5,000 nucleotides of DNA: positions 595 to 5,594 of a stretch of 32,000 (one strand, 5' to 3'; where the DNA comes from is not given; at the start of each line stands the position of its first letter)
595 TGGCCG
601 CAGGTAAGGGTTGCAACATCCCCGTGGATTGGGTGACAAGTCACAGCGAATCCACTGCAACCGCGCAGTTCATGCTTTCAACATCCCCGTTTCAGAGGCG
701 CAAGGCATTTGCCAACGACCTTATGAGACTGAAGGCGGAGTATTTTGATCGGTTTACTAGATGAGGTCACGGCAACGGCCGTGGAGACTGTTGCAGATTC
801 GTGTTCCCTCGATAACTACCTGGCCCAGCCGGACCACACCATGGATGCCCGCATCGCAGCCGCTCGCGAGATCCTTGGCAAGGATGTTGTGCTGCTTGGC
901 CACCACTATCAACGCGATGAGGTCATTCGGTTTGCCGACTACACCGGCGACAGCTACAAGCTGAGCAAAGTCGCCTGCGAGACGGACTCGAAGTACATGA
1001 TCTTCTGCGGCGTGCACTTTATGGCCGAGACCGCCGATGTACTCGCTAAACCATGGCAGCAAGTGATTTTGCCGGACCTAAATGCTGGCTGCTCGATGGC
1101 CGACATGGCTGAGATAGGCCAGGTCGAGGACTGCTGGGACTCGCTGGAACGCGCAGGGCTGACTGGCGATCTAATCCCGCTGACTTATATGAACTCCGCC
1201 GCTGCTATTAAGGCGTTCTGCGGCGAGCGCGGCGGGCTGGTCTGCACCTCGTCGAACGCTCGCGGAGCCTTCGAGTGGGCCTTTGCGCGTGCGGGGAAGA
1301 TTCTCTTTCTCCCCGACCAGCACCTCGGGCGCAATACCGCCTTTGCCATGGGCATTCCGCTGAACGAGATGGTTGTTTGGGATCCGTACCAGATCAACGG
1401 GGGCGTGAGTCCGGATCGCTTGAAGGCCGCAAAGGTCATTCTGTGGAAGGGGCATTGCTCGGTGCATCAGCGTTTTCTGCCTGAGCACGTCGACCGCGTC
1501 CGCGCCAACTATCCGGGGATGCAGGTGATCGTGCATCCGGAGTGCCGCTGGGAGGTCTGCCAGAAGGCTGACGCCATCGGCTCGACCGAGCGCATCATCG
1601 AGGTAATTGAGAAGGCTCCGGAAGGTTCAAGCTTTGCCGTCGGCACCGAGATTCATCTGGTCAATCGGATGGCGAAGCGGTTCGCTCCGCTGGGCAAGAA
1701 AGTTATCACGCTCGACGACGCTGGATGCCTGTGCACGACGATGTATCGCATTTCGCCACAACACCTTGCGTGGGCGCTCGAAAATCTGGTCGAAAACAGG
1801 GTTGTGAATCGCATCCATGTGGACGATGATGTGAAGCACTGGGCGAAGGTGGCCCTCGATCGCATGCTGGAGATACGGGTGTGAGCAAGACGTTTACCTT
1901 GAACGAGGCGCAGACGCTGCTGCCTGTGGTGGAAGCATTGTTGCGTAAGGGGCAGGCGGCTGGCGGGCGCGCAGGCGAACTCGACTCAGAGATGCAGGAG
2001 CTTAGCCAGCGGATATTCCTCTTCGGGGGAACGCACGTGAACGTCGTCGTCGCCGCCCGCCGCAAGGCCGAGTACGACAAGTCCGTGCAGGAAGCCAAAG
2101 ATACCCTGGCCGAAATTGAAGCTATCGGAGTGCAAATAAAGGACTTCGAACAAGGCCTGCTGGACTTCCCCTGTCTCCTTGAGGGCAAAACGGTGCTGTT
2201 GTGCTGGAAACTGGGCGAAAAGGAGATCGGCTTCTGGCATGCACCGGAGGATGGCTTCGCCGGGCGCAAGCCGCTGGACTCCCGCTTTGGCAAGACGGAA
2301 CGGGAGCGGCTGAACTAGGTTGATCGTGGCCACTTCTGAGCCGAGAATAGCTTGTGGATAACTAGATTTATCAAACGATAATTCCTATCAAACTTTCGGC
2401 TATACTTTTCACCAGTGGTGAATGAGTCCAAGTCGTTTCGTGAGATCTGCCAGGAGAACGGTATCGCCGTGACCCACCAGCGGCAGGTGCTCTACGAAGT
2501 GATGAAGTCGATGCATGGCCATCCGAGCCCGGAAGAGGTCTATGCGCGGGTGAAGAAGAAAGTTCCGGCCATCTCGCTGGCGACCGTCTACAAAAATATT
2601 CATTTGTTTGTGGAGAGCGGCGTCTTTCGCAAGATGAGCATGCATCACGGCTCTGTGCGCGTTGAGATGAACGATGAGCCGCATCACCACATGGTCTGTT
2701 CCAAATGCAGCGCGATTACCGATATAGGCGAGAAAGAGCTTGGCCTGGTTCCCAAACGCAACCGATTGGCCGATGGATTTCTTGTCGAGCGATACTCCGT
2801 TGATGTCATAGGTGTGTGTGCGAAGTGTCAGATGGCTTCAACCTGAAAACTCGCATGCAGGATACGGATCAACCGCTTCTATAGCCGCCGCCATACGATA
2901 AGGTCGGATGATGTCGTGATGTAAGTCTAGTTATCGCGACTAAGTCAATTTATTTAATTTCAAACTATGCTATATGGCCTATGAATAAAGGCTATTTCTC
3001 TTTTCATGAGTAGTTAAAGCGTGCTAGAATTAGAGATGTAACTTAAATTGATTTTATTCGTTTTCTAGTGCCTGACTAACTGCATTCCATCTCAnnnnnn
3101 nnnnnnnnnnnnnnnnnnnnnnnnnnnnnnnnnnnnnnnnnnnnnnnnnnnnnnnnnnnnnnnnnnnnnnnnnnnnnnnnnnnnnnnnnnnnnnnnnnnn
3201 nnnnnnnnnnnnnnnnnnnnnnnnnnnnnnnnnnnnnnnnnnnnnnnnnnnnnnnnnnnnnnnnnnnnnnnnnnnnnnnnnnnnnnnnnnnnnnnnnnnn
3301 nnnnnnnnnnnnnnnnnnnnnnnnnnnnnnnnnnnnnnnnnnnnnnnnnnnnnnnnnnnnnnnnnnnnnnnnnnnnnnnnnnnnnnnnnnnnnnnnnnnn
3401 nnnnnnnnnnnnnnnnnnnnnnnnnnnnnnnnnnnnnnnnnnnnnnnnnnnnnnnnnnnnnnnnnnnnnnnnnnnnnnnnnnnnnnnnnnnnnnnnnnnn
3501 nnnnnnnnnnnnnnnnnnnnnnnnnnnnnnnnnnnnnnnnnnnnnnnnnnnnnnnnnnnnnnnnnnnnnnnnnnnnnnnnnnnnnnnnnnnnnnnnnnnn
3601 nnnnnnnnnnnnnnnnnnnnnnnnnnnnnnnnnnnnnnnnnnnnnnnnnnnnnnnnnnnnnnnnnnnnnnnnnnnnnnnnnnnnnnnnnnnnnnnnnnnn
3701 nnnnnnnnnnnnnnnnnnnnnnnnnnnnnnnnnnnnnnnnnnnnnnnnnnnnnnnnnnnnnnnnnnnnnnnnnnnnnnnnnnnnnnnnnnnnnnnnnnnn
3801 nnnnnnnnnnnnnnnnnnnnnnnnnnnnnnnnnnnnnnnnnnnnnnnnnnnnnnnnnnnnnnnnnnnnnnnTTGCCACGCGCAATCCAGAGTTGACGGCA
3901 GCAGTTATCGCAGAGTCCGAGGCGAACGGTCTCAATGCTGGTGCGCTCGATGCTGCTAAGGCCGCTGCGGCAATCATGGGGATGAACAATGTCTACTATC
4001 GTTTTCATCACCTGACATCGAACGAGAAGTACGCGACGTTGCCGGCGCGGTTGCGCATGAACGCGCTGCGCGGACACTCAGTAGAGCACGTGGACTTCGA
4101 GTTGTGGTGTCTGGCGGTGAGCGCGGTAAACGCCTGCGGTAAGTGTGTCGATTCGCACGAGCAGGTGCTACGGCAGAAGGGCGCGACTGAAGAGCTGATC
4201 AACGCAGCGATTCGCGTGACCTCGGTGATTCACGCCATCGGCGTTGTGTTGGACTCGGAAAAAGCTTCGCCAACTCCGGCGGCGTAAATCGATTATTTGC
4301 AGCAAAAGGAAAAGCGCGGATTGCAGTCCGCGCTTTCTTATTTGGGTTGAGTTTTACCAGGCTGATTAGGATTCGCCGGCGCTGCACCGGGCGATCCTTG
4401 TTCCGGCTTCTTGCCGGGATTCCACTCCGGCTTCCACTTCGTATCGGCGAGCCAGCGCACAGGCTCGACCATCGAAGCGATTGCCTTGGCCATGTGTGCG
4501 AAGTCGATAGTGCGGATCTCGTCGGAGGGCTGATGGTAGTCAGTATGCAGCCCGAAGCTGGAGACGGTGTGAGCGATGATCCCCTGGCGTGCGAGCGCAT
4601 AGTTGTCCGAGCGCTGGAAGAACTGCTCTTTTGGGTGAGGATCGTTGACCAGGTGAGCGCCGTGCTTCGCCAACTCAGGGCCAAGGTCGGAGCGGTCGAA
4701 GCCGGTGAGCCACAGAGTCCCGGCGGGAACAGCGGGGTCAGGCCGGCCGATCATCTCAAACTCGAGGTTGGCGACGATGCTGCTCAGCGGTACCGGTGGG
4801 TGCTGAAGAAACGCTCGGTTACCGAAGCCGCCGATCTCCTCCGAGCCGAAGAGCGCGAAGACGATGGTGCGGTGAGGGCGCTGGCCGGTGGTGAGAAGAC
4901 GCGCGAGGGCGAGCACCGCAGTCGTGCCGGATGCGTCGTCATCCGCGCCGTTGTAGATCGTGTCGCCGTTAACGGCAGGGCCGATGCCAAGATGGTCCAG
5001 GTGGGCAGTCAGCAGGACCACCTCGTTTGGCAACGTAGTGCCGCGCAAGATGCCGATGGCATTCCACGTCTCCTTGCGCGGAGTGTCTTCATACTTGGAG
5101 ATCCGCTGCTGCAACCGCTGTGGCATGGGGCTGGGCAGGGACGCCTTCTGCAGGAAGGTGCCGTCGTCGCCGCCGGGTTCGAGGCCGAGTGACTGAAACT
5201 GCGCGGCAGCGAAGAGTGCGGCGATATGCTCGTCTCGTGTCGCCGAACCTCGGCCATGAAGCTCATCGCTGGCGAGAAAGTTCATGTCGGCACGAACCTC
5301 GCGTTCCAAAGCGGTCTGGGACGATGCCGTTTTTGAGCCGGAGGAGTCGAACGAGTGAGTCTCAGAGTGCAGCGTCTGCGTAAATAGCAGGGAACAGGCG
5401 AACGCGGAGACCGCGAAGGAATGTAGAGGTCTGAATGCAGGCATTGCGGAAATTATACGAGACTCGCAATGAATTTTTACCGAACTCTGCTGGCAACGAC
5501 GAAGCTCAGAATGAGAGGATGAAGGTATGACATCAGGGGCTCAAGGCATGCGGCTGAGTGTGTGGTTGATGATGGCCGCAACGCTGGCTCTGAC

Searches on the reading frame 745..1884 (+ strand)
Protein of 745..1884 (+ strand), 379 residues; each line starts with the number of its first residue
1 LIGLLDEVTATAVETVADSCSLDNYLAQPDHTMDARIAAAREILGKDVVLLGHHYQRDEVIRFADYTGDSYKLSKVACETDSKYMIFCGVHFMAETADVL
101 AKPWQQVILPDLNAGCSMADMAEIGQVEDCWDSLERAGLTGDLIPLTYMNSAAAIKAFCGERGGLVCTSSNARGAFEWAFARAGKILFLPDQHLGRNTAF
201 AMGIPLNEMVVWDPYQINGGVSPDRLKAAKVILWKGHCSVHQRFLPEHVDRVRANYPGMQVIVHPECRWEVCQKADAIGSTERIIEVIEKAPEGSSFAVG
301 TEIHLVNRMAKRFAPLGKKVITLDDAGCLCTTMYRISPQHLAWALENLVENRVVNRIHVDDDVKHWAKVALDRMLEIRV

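Call 91: search_protein_families(library=pfam, proteins=[window:745-1884:+], max_evalue=0.00001)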
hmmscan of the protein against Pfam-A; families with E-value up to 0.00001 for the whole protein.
window:745-1884:+ (379 aa): 1 family
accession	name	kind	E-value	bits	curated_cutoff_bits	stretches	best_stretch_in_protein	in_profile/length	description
PF02445.21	NadA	-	1.3e-97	326.9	27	1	43-376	9-295/295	Quinolinate synthetase A protein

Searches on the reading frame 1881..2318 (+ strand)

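Call 91: search_protein_families(library=pfam, proteins=[window:1881-2318:+], max_evalue=0.00001)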
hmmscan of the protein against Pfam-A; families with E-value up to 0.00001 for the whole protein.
window:1881-2318:+ (145 aa): 1 family
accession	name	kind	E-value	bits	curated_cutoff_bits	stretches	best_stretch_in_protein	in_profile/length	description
PF09969.14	DUF2203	-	7.5e-38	130.4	24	1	3-132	1-122/122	Uncharacterized conserved protein (DUF2203)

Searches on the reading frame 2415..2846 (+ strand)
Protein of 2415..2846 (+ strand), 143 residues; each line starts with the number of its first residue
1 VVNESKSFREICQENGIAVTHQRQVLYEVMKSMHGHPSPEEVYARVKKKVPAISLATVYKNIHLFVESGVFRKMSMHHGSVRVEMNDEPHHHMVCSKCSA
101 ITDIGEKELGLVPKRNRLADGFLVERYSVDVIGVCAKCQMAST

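Call 91: search_protein_families(library=pfam, proteins=[window:2415-2846:+], max_evalue=0.00001)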
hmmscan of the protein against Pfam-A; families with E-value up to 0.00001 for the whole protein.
window:2415-2846:+ (143 aa): 1 family
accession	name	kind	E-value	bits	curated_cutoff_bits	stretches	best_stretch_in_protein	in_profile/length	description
PF01475.25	FUR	-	1e-26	93.9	23.1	1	14-127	1-116/121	Ferric uptake regulator family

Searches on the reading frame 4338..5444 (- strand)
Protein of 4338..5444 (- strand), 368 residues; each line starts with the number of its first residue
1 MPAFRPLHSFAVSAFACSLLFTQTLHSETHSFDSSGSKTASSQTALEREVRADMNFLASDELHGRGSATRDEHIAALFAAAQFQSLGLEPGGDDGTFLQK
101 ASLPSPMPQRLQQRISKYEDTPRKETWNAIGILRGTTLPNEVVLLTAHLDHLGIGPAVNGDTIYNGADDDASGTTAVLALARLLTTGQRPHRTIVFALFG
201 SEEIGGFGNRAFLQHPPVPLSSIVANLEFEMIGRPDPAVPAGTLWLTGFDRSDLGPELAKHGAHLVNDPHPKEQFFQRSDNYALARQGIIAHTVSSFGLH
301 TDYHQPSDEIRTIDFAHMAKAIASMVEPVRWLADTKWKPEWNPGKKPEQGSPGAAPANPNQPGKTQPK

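Call 91: search_protein_families(library=pfam, proteins=[window:4338-5444:-], max_evalue=0.00001)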
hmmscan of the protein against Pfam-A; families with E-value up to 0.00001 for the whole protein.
window:4338-5444:- (368 aa): 1 family
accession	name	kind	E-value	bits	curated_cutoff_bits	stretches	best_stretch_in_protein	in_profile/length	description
PF04389.22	Peptidase_M28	-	9.1e-35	120.6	21.3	1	128-321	1-185/193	Peptidase family M28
